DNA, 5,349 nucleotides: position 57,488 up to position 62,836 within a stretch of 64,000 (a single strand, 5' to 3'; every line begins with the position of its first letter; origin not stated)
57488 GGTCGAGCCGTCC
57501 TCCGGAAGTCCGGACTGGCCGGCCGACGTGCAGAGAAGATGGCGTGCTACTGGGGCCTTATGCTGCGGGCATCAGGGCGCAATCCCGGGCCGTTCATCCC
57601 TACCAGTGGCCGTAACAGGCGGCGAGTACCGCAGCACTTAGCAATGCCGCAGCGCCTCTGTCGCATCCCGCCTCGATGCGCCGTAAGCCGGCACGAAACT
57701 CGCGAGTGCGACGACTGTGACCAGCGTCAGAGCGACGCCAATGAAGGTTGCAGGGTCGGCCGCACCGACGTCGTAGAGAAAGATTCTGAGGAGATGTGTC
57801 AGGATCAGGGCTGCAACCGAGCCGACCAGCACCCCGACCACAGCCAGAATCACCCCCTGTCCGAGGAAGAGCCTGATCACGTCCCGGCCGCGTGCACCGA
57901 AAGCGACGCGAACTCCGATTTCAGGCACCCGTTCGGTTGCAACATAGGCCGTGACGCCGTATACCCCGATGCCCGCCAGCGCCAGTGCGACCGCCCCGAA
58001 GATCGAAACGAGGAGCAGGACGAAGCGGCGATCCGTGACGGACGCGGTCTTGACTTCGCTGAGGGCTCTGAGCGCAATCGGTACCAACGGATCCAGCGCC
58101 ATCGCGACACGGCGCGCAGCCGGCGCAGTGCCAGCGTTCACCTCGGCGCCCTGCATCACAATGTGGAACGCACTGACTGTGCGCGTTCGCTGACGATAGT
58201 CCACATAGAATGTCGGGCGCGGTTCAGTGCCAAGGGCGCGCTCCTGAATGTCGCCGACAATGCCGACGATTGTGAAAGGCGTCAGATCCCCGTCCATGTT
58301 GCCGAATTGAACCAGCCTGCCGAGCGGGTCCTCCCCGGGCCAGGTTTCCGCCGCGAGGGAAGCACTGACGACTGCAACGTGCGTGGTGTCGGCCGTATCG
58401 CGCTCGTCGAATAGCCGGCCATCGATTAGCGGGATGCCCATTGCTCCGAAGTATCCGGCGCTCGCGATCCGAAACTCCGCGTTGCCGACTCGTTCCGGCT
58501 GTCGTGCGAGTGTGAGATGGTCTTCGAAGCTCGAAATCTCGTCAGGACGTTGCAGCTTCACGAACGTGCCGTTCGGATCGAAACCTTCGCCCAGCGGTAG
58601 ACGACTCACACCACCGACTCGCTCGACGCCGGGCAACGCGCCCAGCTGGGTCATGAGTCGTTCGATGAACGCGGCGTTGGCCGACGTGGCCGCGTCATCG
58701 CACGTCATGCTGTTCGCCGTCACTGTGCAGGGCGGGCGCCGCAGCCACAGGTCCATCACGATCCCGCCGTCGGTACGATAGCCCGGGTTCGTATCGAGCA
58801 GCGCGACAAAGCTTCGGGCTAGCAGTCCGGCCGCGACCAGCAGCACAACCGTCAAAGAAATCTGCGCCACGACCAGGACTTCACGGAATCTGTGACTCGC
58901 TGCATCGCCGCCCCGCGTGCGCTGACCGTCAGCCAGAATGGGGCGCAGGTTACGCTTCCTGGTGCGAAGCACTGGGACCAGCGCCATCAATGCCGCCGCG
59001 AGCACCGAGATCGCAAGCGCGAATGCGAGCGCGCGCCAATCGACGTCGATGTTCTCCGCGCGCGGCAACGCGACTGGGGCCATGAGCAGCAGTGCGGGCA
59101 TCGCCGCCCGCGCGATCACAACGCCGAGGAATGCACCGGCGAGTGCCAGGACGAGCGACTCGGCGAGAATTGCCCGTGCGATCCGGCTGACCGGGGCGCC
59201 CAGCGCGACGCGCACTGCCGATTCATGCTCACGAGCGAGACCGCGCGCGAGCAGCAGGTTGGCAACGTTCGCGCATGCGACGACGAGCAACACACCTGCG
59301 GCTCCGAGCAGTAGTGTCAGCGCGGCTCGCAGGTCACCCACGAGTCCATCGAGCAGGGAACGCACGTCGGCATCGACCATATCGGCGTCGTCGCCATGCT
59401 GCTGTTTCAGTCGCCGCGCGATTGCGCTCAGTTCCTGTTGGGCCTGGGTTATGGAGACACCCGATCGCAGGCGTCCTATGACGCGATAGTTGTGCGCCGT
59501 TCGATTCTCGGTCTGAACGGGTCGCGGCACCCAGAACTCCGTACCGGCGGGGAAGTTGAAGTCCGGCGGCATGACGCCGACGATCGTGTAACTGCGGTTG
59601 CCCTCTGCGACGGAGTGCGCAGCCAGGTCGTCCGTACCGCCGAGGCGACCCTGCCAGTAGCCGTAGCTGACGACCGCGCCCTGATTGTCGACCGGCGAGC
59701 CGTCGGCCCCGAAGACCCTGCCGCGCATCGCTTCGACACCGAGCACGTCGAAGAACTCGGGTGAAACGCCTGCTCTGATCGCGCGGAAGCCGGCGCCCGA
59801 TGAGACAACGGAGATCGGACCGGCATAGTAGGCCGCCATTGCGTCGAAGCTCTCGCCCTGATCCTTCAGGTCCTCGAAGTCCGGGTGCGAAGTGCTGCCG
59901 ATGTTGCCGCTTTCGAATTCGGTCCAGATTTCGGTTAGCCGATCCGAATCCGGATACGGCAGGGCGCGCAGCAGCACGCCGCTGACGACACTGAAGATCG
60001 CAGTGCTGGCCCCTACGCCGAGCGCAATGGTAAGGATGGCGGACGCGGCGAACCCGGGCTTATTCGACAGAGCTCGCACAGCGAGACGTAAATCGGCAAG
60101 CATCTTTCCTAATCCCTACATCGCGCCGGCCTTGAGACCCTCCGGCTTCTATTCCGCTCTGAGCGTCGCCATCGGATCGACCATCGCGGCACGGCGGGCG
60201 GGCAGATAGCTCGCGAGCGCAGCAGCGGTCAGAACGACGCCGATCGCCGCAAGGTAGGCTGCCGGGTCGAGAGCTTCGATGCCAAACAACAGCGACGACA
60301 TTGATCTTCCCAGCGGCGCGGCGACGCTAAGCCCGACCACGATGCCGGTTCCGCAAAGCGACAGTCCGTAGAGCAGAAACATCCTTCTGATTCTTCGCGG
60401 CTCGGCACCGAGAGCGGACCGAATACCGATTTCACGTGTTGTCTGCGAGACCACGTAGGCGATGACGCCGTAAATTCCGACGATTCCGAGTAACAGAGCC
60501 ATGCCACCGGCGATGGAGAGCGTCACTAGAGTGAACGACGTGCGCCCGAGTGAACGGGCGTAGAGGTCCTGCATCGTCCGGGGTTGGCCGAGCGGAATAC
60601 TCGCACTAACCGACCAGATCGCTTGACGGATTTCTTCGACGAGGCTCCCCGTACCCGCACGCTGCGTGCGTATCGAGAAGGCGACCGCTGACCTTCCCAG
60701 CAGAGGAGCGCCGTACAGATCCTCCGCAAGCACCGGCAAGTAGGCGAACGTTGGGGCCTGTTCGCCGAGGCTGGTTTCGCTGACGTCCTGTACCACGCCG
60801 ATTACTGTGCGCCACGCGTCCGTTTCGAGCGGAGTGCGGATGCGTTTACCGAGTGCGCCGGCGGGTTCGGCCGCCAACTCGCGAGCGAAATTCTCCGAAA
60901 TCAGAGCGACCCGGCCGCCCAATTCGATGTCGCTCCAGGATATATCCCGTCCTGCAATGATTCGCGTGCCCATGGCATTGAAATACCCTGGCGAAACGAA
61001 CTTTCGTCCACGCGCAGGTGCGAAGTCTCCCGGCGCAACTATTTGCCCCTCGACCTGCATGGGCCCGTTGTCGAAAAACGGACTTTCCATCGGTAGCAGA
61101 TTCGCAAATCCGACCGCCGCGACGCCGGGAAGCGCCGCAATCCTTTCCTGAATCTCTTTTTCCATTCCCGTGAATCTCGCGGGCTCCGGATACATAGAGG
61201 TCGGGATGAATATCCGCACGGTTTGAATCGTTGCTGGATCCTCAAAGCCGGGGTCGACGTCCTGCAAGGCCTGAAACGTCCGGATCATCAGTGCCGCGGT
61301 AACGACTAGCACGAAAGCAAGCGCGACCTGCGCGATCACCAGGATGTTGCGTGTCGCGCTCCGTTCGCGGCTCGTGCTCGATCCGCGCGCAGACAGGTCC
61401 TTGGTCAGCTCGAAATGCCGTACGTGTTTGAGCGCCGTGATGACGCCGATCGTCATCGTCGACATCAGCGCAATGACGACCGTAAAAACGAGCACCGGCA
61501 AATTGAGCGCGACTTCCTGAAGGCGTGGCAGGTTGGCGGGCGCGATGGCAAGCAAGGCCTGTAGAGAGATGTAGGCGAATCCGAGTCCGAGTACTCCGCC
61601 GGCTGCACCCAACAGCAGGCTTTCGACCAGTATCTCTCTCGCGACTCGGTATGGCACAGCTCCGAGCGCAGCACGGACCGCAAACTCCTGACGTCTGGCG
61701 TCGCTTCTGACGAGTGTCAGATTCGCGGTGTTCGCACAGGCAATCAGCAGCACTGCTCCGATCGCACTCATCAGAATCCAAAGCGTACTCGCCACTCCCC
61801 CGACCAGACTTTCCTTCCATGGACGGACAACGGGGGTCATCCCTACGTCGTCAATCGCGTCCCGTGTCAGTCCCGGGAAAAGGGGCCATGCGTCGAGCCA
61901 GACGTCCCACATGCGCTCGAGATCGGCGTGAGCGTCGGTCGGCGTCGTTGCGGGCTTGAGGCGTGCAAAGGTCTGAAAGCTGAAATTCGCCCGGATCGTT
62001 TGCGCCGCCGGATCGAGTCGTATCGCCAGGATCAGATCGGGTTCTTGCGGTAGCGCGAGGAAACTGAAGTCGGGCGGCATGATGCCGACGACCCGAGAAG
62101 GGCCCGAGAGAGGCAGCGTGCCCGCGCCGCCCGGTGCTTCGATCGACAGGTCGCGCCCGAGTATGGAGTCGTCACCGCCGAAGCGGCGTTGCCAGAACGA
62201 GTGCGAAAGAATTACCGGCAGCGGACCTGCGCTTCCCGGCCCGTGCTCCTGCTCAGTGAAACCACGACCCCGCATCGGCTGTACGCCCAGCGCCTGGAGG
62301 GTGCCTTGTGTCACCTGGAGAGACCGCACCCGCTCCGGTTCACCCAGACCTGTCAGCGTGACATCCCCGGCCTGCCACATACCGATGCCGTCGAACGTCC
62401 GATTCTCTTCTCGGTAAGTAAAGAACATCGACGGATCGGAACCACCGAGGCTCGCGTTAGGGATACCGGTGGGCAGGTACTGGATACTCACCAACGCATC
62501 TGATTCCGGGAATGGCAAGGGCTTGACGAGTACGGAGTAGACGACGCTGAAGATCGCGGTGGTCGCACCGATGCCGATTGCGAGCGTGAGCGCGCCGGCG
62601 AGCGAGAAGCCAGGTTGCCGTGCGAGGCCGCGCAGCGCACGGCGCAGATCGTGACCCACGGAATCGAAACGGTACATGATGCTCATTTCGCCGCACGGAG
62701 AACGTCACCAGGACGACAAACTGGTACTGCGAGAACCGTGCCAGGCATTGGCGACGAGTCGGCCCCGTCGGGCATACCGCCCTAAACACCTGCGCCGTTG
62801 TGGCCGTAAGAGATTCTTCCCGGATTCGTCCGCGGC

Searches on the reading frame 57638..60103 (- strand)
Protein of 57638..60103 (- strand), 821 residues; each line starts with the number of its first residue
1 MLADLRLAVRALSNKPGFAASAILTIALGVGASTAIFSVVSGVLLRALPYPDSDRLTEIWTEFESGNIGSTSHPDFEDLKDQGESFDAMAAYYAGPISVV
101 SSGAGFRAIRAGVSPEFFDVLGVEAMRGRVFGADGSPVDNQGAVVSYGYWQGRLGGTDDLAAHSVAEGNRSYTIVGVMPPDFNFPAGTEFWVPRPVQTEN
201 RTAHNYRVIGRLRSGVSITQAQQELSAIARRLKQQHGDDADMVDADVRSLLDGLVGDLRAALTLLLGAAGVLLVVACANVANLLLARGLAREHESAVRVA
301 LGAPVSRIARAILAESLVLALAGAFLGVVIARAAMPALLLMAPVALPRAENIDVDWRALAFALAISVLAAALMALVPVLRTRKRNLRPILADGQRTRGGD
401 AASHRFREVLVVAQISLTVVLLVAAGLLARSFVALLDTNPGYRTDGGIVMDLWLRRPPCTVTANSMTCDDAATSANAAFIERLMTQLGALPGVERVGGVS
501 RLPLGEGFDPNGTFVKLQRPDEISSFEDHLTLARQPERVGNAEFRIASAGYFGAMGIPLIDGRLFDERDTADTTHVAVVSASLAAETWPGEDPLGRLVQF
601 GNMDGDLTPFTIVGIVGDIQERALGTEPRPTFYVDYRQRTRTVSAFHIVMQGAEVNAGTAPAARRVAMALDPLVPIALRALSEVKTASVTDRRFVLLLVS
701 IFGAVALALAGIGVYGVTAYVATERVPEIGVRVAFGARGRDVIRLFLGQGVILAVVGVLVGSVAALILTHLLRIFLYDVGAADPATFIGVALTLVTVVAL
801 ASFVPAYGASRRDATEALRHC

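Call 8: search_protein_families(library=ncbifam, proteins=[window:57638-60103:-])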
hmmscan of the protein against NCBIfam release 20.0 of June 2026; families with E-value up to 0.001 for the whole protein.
window:57638-60103:- (821 aa): 2 families
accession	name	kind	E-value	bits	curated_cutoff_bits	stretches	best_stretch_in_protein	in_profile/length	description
TIGR03434.1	ADOP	subfamily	7.1e-223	742.1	622.3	1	2-820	2-802/803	ADOP family duplicated permease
NF007826.0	PRK10535.1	equivalog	5.2e-28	97.7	966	2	547-818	372-645/648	macrolide ABC transporter ATP-binding protein/permease MacB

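Call 34: find_encoding_contigs(protein=window:57638-60103:-, flank=10000, max_places=2)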
Protein window:57638-60103:- (821 aa): no gene with exactly this product is on record in the collection.

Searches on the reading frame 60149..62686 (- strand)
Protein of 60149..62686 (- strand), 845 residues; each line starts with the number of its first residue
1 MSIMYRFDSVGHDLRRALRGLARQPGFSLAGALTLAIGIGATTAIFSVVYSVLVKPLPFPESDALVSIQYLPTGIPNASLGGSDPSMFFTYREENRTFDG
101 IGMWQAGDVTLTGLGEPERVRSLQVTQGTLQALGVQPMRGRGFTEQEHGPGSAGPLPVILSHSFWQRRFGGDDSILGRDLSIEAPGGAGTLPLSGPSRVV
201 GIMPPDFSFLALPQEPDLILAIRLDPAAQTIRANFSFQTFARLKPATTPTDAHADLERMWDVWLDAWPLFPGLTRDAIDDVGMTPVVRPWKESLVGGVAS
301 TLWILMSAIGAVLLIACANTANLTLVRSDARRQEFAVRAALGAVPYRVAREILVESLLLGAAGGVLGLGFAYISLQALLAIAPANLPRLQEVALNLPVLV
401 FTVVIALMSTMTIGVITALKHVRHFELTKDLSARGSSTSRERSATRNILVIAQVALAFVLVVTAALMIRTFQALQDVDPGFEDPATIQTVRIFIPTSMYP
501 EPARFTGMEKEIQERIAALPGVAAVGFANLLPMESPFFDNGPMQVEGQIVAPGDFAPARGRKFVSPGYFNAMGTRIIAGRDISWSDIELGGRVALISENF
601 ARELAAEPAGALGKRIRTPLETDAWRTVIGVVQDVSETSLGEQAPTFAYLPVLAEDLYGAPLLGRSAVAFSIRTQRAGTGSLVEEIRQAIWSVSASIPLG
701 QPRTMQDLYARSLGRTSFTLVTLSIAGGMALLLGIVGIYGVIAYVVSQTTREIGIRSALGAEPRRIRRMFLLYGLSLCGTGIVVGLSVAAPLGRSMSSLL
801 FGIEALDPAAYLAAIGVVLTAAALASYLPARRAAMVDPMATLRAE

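Call 8: search_protein_families(library=ncbifam, proteins=[window:60149-62686:-])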
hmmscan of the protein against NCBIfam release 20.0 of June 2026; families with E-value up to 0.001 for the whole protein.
window:60149-62686:- (845 aa): 3 families
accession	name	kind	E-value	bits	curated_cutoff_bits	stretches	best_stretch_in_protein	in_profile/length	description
TIGR03434.1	ADOP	subfamily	9.9e-232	771.4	622.3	1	12-845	3-803/803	ADOP family duplicated permease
NF007826.0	PRK10535.1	equivalog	1.1e-16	60.2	966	1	563-843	371-646/648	macrolide ABC transporter ATP-binding protein/permease MacB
NF038008.1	ABC_perm_DarB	equivalog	8.8e-07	27.2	700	1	300-487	271-453/777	darobactin export ABC transporter permease subunit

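Call 16: find_encoding_contigs(protein=window:60149-62686:-, flank=10000, max_places=4)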
Protein window:60149-62686:- (845 aa): no gene with exactly this product is on record in the collection.
